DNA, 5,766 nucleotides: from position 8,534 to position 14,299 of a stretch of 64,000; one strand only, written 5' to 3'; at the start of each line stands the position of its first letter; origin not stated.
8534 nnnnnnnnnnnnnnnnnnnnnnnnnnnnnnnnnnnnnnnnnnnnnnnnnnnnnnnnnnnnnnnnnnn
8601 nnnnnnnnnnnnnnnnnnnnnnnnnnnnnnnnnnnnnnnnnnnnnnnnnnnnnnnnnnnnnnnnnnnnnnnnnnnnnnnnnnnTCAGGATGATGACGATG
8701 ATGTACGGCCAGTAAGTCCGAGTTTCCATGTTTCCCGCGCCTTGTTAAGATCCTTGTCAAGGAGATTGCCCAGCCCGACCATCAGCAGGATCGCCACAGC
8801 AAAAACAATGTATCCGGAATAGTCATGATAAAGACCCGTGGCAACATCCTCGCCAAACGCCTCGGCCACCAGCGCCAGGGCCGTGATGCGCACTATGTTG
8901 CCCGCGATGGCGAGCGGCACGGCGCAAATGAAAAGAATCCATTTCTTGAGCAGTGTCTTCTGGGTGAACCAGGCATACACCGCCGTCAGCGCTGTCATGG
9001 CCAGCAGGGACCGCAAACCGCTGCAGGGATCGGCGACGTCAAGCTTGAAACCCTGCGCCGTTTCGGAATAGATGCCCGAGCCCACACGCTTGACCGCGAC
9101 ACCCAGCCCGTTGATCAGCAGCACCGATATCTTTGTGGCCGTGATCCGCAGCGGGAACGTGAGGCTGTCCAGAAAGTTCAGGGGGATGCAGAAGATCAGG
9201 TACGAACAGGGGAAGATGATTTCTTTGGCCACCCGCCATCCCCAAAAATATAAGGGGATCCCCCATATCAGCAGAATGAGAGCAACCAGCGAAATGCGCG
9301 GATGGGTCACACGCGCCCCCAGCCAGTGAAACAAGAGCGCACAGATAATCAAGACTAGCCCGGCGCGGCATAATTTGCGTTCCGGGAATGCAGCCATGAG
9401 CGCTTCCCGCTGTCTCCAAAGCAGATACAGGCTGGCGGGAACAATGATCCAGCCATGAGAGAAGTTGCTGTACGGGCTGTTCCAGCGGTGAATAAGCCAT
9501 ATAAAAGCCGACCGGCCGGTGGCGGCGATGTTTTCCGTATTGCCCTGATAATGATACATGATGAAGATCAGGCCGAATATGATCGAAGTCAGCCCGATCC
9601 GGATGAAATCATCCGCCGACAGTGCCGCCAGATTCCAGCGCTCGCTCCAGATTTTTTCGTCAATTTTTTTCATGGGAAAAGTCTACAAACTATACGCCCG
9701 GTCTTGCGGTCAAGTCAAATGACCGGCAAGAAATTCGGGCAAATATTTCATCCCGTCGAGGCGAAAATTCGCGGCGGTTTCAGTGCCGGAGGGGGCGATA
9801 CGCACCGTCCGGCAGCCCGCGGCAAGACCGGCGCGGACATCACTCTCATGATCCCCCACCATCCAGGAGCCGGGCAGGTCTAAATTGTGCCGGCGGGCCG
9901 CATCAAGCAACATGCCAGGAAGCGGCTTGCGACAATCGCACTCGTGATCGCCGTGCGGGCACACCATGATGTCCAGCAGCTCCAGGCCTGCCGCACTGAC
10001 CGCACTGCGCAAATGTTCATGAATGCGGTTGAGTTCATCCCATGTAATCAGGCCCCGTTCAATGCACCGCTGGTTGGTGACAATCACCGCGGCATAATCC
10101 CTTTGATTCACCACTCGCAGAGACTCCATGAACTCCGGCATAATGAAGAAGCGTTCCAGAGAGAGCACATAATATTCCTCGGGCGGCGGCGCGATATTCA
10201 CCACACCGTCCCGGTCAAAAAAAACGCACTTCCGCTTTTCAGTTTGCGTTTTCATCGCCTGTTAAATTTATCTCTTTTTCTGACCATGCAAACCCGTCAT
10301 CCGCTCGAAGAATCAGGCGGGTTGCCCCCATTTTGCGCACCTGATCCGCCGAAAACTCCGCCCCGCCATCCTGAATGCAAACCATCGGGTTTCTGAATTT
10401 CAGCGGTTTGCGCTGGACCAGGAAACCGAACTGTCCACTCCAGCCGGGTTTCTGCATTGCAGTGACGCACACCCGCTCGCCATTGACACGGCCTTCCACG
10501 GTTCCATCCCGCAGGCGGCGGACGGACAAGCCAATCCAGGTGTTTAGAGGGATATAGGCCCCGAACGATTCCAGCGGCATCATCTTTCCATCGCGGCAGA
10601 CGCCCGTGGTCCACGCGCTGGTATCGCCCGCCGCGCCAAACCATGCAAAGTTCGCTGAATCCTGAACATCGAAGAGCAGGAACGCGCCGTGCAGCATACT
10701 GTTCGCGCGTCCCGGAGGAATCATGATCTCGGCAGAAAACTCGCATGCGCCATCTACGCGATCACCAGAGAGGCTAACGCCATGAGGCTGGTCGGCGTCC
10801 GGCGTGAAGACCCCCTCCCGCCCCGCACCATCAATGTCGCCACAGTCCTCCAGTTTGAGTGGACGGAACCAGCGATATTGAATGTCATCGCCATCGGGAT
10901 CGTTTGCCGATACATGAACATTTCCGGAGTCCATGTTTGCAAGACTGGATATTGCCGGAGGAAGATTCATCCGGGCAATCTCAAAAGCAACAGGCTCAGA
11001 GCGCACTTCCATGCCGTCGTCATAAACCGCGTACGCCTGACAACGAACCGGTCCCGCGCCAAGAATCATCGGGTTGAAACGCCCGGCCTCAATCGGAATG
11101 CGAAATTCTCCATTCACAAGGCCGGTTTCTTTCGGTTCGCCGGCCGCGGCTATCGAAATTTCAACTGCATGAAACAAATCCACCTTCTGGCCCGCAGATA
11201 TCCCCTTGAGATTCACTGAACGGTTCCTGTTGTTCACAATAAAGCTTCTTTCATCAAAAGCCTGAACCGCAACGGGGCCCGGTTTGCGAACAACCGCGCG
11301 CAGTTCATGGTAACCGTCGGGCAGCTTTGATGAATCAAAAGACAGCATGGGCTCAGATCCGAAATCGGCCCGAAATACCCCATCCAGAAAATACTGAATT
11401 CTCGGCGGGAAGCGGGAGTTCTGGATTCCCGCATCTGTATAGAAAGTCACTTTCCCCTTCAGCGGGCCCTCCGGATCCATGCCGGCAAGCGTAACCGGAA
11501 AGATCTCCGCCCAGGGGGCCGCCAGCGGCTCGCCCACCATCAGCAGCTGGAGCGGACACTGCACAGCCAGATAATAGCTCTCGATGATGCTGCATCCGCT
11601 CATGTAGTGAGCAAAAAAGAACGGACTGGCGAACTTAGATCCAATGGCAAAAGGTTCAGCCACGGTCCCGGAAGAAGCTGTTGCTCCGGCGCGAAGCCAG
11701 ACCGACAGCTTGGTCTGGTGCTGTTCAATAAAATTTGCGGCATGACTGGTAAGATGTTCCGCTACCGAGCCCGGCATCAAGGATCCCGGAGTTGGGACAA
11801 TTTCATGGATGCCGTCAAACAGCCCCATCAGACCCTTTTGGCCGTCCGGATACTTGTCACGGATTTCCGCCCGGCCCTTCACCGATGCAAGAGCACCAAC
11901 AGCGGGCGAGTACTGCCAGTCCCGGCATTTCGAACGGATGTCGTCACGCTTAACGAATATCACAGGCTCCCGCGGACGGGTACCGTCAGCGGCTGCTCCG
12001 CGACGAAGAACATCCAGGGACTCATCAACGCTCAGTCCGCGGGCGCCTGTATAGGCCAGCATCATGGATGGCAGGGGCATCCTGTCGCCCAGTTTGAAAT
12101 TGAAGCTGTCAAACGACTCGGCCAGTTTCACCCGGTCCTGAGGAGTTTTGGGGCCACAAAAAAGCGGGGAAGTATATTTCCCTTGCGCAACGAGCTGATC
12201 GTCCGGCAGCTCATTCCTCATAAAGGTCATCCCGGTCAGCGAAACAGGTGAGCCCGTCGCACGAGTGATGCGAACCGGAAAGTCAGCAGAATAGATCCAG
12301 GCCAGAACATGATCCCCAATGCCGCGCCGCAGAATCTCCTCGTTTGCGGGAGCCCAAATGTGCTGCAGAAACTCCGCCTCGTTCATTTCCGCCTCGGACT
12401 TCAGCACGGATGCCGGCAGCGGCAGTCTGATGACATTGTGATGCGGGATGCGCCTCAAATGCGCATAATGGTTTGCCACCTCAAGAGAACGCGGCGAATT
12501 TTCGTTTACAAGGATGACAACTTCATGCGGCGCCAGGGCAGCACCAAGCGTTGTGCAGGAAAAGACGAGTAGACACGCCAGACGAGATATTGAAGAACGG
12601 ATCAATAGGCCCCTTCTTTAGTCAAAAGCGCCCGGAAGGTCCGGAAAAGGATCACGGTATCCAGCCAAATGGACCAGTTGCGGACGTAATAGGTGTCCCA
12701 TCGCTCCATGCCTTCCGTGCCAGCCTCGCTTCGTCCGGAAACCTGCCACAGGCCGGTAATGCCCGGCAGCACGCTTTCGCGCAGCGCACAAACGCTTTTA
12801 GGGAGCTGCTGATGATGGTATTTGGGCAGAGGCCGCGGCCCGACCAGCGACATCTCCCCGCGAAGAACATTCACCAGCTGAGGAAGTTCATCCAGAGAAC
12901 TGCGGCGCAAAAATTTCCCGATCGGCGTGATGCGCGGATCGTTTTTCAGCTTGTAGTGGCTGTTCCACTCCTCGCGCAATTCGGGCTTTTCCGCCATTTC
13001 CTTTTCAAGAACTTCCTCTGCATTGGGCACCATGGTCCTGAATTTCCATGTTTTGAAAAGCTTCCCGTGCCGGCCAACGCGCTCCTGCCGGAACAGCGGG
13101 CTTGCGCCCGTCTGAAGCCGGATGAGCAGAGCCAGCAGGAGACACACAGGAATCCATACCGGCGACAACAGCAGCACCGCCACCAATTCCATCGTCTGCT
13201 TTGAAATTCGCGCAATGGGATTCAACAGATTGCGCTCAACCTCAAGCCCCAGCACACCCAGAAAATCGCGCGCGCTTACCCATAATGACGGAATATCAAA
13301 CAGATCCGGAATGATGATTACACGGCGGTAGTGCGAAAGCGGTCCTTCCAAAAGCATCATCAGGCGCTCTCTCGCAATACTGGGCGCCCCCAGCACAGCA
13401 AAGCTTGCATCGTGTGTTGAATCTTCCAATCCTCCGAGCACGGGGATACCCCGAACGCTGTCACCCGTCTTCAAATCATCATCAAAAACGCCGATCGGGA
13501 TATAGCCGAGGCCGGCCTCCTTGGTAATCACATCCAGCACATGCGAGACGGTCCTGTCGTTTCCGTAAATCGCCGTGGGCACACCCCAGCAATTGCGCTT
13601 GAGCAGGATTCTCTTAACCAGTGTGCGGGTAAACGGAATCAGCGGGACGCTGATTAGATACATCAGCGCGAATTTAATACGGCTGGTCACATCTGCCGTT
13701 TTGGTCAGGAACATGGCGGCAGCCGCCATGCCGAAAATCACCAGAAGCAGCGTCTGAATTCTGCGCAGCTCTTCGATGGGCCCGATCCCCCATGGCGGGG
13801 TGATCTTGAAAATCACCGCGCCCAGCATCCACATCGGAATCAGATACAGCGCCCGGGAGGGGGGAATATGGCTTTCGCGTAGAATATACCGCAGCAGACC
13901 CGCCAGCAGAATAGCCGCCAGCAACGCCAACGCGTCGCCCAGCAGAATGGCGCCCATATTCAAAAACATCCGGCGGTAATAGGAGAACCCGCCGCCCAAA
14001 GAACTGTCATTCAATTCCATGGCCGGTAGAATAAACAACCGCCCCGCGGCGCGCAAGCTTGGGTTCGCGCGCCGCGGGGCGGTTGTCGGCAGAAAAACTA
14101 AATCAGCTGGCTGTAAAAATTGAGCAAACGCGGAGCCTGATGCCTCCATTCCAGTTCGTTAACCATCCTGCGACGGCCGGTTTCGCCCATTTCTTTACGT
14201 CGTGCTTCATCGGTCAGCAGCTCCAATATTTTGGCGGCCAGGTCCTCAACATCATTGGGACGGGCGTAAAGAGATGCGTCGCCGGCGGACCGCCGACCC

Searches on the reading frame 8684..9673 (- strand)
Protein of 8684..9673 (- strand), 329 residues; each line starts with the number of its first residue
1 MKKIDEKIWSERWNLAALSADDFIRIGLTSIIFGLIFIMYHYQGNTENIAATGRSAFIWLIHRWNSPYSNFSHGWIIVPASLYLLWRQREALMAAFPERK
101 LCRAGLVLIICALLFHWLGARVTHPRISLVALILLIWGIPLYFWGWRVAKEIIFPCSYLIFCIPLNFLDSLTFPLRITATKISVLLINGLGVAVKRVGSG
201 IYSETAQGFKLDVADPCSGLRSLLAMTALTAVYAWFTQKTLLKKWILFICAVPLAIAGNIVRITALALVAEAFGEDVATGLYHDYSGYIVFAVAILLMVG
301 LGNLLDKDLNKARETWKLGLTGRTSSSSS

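Call 8: search_protein_families(library=pfam, proteins=[window:8684-9673:-], max_evalue=0.001)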
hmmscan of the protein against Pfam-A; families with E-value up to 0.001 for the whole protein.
window:8684-9673:- (329 aa): 1 family
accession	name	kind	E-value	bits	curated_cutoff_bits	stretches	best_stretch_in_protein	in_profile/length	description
PF09721.15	Exosortase_EpsH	-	3.6e-54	184.3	25.7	1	54-304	9-253/254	Transmembrane exosortase (Exosortase_EpsH)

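Call 78: search_protein_families(library=ncbifam, proteins=[window:8684-9673:-], max_evalue=0.00001)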
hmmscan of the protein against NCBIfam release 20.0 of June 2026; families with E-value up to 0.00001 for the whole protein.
window:8684-9673:- (329 aa): 18 families
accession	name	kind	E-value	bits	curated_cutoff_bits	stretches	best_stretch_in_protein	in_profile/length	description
TIGR03109.2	exosort_XrtA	exception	6.8e-48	163.3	208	1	59-305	20-259/261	exosortase A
TIGR02602.1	8TM_EpsH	subfamily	8.2e-48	163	105.55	1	69-303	8-238/241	exosortase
TIGR04152.1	exosort_VPLPA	exception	9e-46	156.9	400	1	62-313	3-249/486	VPLPA-CTERM-specific exosortase XrtD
NF035943.2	exosort_XrtV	exception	2.7e-40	138.4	313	1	70-306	32-267/270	exosortase V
NF038142.1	exosort_XrtW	exception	5.4e-40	137.2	425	1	55-312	18-271/494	exosortase W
TIGR03113.1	exosort_XrtB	exception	2.1e-32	112.8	275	1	64-306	24-265/268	exosortase B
TIGR04178.1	exo_archaeo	signature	1e-21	77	23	1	212-305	2-95/97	exosortase/archaeosortase family protein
TIGR04156.1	cyanoexo_CrtB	exception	8.9e-15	54.9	300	1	59-313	25-275/280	cyanoexosortase B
TIGR04151.1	exosort_VPDSG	exception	3.5e-14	52.9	300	1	71-305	58-299/306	VPDSG-CTERM-specific exosortase XrtC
TIGR03762.1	archaeo_artC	exception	4.7e-11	43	100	1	153-298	120-268/274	archaeosortase C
NF033770.1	exosort_XrtT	exception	6.4e-11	41.5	250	1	58-300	17-262/472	exosortase T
TIGR04162.1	exo_VPEID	exception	6.2e-10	38.6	150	1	205-298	199-295/516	exosortase E/protease, VPEID-CTERM system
NF012182.0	exosortase_XrtQ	exception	1.2e-09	38.1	270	1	57-294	21-247/256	exosortase Q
TIGR04489.1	exosort_XrtO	exception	9.6e-09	34.5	250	1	57-297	9-250/451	exosortase O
TIGR03763.1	cyanoexo_CrtA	exception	9.9e-08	31.8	150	1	68-300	29-253/260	cyanoexosortase A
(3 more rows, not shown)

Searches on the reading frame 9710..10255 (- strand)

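Call 8: search_protein_families(library=pfam, proteins=[window:9710-10255:-], max_evalue=0.001)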
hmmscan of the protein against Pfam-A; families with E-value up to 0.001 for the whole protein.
window:9710-10255:- (181 aa): 5 families
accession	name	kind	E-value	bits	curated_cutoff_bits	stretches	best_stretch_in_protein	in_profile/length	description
PF13242.12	Hydrolase_like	-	1.8e-11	44.2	22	1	108-154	2-49/75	HAD-hyrolase-like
PF00702.32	Hydrolase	-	2e-06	28.8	26.4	1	28-147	89-191/191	haloacid dehalogenase-like hydrolase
PF13419.12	HAD_2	-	3.5e-06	27.7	23.8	1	102-152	127-177/178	Haloacid dehalogenase-like hydrolase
PF08645.17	PNK3P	-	3.8e-05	23.9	22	1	36-127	28-117/161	Polynucleotide kinase 3 phosphatase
PF12710.13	HAD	-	0.00034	21.5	27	0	33-142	73-187/189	haloacid dehalogenase-like hydrolase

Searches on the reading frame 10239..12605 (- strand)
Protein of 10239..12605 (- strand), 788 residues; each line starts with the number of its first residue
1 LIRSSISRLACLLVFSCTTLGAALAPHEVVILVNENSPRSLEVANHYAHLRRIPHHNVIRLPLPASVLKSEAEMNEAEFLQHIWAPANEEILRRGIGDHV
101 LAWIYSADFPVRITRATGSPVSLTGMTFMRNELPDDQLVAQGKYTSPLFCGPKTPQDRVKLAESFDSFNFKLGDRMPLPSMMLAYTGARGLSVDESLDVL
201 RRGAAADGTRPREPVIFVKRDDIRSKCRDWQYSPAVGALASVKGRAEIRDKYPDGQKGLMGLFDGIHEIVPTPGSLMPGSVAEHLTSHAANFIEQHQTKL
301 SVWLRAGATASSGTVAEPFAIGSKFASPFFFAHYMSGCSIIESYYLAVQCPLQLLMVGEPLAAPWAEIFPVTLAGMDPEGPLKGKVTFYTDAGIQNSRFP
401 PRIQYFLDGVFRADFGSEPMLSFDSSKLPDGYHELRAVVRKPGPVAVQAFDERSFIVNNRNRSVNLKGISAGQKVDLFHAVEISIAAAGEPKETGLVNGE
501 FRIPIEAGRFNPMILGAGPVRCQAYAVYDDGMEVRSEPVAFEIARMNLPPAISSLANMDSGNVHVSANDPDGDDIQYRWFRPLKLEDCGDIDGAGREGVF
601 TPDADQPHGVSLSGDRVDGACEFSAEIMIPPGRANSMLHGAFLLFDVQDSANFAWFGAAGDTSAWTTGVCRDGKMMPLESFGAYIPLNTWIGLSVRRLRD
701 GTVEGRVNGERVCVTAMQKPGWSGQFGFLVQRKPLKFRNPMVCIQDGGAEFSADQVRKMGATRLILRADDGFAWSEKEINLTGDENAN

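Call 8: search_protein_families(library=pfam, proteins=[window:10239-12605:-], max_evalue=0.001)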
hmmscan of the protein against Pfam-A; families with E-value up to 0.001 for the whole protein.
window:10239-12605:- (788 aa): 0 families

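Call 78: search_protein_families(library=ncbifam, proteins=[window:10239-12605:-], max_evalue=0.00001)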
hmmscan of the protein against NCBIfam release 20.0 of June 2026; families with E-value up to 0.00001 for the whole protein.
window:10239-12605:- (788 aa): 1 family
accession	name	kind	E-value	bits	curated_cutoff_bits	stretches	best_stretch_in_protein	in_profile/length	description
TIGR03790.1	TIGR03790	subfamily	1.4e-26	93.7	67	1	28-348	2-311/316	TIGR03790 family protein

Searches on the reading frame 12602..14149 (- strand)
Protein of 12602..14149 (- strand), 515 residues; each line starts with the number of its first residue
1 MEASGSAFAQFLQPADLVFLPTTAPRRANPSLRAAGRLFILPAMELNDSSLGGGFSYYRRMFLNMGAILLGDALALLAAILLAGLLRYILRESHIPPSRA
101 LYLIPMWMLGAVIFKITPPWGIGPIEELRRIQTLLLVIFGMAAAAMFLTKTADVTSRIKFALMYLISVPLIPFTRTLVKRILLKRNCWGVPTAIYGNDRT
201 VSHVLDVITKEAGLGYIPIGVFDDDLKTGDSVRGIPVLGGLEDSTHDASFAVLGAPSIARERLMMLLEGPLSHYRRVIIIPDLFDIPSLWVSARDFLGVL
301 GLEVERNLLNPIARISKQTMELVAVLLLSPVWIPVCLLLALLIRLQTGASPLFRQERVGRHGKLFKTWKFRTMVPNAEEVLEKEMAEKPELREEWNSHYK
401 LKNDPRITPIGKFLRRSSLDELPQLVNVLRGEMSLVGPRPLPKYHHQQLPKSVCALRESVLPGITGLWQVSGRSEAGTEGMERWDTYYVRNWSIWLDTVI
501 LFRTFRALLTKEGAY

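Call 8: search_protein_families(library=pfam, proteins=[window:12602-14149:-], max_evalue=0.001)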
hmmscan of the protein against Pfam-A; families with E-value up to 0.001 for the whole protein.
window:12602-14149:- (515 aa): 2 families
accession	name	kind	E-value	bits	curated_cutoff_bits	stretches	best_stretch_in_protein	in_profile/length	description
PF02397.22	Bac_transf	-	2.3e-61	206.9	27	1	317-509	1-178/179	Bacterial sugar transferase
PF13727.12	CoA_binding_3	-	1e-05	26.1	25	1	126-243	16-132/175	CoA-binding domain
